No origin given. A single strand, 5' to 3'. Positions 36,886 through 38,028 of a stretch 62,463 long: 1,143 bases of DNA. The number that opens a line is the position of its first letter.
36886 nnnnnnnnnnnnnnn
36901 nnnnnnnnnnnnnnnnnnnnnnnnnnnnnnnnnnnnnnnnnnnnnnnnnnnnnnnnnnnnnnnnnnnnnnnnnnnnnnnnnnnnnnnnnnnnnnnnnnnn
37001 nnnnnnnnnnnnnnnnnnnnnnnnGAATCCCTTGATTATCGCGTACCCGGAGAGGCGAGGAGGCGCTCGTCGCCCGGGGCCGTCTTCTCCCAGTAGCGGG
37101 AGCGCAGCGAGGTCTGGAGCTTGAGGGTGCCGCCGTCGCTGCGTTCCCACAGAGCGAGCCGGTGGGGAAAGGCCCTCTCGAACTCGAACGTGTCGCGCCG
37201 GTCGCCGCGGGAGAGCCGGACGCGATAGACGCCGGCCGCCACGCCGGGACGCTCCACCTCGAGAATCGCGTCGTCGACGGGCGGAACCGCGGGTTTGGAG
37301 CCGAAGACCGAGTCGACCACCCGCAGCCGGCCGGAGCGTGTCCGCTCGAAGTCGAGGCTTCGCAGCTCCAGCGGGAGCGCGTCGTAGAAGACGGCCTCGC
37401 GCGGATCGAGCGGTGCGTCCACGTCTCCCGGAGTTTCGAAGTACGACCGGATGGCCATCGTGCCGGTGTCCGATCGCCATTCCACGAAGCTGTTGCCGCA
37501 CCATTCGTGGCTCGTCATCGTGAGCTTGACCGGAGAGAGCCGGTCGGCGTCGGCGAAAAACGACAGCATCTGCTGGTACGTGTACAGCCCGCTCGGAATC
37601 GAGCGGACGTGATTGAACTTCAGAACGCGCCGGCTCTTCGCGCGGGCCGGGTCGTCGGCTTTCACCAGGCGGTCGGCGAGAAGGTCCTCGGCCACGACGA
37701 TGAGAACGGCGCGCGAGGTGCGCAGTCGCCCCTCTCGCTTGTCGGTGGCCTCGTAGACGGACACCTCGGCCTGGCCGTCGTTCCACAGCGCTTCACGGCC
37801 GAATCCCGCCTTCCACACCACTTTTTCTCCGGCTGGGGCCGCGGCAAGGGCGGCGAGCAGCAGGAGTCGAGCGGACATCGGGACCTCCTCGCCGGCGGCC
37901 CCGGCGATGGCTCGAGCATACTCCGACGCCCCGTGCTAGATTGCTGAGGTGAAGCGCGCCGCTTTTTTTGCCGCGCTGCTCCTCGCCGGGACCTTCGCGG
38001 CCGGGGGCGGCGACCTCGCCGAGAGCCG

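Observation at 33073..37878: Five-gene minus-strand cluster: exported protein, MshEN/GAF-like paralog B, IHF/HU, MshEN/GAF-like paralog A, site-2 protease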

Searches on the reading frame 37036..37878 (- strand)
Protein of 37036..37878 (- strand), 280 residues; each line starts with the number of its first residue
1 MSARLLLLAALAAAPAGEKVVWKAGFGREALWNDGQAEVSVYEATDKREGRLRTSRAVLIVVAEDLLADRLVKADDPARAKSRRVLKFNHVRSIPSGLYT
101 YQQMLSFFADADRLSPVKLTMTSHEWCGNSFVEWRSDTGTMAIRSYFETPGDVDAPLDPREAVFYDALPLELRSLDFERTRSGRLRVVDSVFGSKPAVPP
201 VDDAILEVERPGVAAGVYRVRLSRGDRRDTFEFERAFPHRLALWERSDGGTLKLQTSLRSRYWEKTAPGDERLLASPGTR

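Call 3: search_protein_families(library=pfam, proteins=[window:37036-37878:-], max_evalue=0.1)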
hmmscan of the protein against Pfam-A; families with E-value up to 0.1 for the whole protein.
window:37036-37878:- (280 aa): 0 families

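Call 4: search_protein_families(library=ncbifam, proteins=[window:37036-37878:-], max_evalue=0.1)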
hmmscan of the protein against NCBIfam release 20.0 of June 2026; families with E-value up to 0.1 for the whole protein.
window:37036-37878:- (280 aa): 0 families

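Call 92: list_cluster_members(proteins=[window:37036-37878:-, window:35379-35645:-, P0001, P0121])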
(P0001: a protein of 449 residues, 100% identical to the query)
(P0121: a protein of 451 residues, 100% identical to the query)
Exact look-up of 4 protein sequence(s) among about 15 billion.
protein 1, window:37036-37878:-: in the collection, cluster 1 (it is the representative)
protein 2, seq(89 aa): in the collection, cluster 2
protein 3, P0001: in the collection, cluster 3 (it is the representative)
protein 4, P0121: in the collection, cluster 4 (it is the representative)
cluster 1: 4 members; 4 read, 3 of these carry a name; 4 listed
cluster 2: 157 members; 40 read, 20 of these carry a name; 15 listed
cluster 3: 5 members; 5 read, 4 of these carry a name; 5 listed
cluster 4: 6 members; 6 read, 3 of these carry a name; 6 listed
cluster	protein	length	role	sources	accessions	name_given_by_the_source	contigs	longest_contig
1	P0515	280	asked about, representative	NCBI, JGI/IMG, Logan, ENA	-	hypothetical protein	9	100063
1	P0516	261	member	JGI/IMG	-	hypothetical protein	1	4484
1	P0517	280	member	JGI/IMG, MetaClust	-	\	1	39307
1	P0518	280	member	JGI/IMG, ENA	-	-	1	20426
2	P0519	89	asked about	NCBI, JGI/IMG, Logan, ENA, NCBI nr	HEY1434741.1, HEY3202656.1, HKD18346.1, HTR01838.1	MAG TPA: HU family DNA-binding protein [Thermoanaerobaculia bacterium] | DNA-binding protein HU-beta | HU family DNA-binding protein [Thermoanaerobaculia bacterium]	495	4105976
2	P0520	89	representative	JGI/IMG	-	DNA-binding protein HU-beta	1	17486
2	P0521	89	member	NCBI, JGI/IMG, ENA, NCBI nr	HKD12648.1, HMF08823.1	MAG TPA: HU family DNA-binding protein [Thermoanaerobaculia bacterium] | DNA-binding protein HU-beta | HU family DNA-binding protein [Thermoanaerobaculia bacterium]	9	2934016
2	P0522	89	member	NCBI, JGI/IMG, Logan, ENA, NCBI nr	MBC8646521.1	MAG: integration host factor subunit beta [Thermoanaerobaculia bacterium] | DNA-binding protein HU-beta | integration host factor subunit beta [Thermoanaerobaculia bacterium]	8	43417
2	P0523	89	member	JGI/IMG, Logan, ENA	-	DNA-binding protein HU-beta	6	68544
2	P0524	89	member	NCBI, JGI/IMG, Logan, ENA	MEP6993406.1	MAG: HU family DNA-binding protein [Acidobacteriota bacterium] | DNA-binding protein HU-beta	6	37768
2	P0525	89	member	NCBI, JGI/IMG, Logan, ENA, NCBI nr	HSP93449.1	MAG TPA: HU family DNA-binding protein [Thermoanaerobaculia bacterium] | DNA-binding protein HU-beta | HU family DNA-binding protein [Thermoanaerobaculia bacterium]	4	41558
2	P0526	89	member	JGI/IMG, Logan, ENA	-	DNA-binding protein HU-beta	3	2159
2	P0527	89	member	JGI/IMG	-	DNA-binding protein HU-beta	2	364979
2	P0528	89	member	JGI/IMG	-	DNA-binding protein HU-beta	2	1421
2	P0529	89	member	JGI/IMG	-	DNA-binding protein HU-beta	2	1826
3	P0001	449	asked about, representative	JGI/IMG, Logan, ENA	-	hypothetical protein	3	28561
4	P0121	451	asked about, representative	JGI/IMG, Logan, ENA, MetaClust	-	\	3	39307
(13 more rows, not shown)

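Call 93: search_solved_structures(query=window:37036-37878:-, max_evalue=1)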
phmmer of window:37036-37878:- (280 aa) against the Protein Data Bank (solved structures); distinct sequences matched with E-value up to 1: 0.
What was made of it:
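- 37036..37878 (-): 280-aa hypothetical protein with an N-terminal hydrophobic signal-like segment. It is a lineage-specific insertion, not part of the conserved cluster. It has no Pfam, NCBIfam or PDB-sequence match (calls 3, 4, 93).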
